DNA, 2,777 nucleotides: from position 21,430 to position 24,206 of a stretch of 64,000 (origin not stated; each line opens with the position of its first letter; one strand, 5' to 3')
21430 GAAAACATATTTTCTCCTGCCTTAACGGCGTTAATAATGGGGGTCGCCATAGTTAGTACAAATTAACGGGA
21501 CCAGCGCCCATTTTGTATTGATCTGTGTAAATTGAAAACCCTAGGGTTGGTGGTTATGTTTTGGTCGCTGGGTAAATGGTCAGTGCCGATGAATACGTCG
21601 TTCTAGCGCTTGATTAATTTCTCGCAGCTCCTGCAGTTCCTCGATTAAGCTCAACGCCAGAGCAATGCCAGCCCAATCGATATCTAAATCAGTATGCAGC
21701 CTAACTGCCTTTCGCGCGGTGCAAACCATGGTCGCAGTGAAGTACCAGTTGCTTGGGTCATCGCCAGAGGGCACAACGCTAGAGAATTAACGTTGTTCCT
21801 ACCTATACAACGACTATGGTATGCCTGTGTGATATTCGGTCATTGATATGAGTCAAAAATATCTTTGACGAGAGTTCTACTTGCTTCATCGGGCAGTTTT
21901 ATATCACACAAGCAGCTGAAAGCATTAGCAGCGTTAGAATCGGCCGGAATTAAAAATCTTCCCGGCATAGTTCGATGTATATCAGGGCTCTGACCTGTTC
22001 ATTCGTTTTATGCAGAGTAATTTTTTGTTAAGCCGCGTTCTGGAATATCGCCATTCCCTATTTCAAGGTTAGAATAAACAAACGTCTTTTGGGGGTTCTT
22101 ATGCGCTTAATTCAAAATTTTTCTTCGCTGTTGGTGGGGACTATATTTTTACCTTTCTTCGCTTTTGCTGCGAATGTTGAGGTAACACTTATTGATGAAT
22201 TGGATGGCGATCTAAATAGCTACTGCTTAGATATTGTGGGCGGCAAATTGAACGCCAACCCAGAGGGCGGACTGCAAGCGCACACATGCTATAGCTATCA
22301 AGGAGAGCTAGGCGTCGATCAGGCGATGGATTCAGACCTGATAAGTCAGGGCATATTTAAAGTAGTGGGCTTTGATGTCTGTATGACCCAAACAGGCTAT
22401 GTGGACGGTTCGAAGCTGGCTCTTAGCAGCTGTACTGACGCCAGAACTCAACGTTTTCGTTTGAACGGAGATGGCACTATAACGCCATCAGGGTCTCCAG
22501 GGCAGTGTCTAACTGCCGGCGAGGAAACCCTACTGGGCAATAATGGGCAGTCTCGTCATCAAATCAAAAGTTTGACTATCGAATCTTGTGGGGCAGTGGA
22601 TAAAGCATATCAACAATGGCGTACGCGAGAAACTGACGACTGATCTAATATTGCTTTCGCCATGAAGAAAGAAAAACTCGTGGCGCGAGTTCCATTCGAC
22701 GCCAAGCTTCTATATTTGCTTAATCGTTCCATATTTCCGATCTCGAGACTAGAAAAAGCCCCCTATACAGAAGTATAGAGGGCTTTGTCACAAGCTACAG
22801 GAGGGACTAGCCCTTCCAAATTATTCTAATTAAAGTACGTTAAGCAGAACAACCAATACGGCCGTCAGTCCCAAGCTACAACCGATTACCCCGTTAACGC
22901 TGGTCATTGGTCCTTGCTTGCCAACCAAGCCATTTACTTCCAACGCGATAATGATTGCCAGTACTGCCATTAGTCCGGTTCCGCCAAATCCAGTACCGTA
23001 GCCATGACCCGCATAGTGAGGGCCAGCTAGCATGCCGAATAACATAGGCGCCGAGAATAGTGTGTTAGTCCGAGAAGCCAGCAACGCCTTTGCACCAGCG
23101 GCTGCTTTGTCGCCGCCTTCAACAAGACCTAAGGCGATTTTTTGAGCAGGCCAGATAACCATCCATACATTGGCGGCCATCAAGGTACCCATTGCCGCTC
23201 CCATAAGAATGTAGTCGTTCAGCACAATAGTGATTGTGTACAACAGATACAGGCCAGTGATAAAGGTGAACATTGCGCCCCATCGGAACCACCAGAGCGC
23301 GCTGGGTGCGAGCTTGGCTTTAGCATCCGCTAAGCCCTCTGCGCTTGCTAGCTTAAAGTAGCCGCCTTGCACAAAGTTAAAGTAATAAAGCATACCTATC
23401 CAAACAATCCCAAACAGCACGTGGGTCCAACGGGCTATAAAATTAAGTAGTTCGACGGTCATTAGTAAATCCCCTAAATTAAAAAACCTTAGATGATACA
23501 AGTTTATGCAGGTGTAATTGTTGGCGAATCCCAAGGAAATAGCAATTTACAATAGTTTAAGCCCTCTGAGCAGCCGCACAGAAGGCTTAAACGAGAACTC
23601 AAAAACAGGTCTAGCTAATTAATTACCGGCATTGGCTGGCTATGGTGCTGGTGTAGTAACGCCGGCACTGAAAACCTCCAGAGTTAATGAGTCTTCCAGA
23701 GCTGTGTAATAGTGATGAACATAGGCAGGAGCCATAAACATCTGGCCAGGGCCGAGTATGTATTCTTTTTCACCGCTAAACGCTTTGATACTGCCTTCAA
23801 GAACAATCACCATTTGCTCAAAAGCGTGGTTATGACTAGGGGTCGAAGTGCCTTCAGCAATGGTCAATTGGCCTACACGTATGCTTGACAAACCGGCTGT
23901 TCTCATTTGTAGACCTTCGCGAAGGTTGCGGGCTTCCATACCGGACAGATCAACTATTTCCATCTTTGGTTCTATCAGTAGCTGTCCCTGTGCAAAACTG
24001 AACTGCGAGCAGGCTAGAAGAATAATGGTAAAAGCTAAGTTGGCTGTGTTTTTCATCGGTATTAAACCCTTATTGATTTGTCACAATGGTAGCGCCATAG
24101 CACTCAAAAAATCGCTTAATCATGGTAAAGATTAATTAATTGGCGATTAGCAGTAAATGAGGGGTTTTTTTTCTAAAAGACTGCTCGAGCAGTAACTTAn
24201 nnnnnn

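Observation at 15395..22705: Array of eight decayed tRNA-Phe(GAA) 3'-half copies dividing a 7-kb accessory region into seven tiny gene modules, with no integrase and no intact tRNA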

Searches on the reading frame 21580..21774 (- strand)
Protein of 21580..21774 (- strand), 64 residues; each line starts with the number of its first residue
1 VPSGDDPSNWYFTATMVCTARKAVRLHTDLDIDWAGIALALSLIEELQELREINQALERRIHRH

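Call 79: search_protein_families(library=pfam, proteins=[window:21580-21774:-], max_evalue=0.1)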
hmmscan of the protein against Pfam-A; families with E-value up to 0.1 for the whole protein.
window:21580-21774:- (64 aa): 1 family
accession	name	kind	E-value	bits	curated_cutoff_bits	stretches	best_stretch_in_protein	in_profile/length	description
PF13591.12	MerR_2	-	1.5e-12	47.6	29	1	8-58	33-83/84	MerR HTH family regulatory protein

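Call 80: search_protein_families(library=ncbifam, proteins=[window:21580-21774:-], max_evalue=0.001)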
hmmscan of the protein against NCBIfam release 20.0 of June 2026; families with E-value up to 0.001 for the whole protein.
window:21580-21774:- (64 aa): 1 family
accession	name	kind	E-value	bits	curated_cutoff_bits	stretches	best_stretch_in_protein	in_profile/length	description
NF007617.0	PRK10265.1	equivalog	9.8e-15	54.3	138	1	2-63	35-96/101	chaperone modulator CbpM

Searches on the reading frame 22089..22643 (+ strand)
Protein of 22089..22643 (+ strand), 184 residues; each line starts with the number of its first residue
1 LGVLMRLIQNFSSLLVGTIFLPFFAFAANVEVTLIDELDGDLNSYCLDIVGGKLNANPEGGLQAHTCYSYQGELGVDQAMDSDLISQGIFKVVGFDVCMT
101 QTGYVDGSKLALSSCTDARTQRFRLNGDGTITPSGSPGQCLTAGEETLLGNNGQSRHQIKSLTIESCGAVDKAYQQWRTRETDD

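Call 7: search_protein_families(library=pfam, proteins=[window:22089-22643:+], max_evalue=0.01)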
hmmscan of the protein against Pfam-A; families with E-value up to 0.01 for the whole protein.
window:22089-22643:+ (184 aa): 1 family
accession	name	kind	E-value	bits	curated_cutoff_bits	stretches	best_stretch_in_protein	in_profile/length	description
PF00652.28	Ricin_B_lectin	-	1.9e-15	57.6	29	2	96-181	11-86/126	Ricin-type beta-trefoil lectin domain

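Call 80: search_protein_families(library=ncbifam, proteins=[window:22089-22643:+], max_evalue=0.001)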
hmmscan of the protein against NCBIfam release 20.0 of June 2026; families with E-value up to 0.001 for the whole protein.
window:22089-22643:+ (184 aa): 1 family
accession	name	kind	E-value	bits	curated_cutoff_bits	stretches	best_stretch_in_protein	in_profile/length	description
NF052302.1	Rv1419_fam_lectin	exception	0.00012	21.8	200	0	108-170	53-116/153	Rv1419 family lectin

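Call 89: search_protein_families(library=phrogs, proteins=[window:22089-22643:+], max_evalue=0.01)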
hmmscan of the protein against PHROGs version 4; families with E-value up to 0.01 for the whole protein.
window:22089-22643:+ (184 aa): 0 families

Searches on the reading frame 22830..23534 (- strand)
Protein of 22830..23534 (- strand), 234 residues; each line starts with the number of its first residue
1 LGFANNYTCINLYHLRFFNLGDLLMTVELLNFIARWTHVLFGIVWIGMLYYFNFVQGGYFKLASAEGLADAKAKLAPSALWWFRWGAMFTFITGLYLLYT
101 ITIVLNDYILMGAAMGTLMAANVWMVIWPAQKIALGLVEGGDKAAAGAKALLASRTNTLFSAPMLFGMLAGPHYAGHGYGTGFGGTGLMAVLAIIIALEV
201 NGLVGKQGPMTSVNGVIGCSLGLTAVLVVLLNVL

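Call 7: search_protein_families(library=pfam, proteins=[window:22830-23534:-], max_evalue=0.01)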
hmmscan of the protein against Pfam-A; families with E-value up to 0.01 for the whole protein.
window:22830-23534:- (234 aa): 1 family
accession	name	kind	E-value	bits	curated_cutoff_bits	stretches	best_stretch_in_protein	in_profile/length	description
PF06181.16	Urate_ox_N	-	7.8e-19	68.6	26.9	2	108-176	173-242/295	Urate oxidase N-terminal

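Call 80: search_protein_families(library=ncbifam, proteins=[window:22830-23534:-], max_evalue=0.001)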
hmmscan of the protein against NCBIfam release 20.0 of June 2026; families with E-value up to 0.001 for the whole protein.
window:22830-23534:- (234 aa): 0 families

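Call 89: search_protein_families(library=phrogs, proteins=[window:22830-23534:-], max_evalue=0.01)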
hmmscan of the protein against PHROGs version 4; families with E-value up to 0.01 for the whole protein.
window:22830-23534:- (234 aa): 0 families

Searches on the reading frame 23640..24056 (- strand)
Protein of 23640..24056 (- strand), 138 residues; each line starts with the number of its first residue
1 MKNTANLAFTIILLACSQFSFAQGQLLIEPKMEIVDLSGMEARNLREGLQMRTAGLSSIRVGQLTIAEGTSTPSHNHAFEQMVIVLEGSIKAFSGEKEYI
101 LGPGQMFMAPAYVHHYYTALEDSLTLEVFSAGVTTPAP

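Call 79: search_protein_families(library=pfam, proteins=[window:23640-24056:-], max_evalue=0.1)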
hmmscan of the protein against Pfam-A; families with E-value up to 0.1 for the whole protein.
window:23640-24056:- (138 aa): 9 families
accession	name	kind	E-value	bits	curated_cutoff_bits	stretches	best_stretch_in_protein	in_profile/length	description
PF07883.17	Cupin_2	-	7.9e-12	45.2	27.2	1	64-129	3-67/70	Cupin domain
PF02311.25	AraC_binding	-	7.9e-06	26.1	21.1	1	67-121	11-65/135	AraC-like ligand binding domain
PF00190.28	Cupin_1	-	0.0044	17.1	22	1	67-135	42-117/151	Cupin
PF02041.22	Auxin_BP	-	0.0056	16.8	21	1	54-96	39-81/167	Auxin binding protein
PF12973.13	Cupin_7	-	0.0069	16.6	27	1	64-125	38-96/105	ChrR Cupin-like domain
PF16867.11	DMSP_lyase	-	0.0075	16.5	27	1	59-122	95-158/162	Dimethlysulfonioproprionate lyase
PF11699.14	CENP-C_C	-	0.014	16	29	1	64-114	17-68/85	Mif2/CENP-C like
PF21621.3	MPI_cupin_dom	-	0.078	13.4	27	0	70-116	21-66/79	Mannose-6-phosphate isomerase, cupin domain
PF06339.18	Ectoine_synth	-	0.08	13.6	27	1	64-134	40-112/127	Ectoine synthase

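Call 80: search_protein_families(library=ncbifam, proteins=[window:23640-24056:-], max_evalue=0.001)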
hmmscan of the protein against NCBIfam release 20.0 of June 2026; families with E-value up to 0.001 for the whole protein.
window:23640-24056:- (138 aa): 1 family
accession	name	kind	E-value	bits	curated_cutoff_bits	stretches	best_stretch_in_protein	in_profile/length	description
NF049940.1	MandnitrLy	equivalog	0.00052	19.8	140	1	54-123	30-100/130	(R)-mandelonitrile lyase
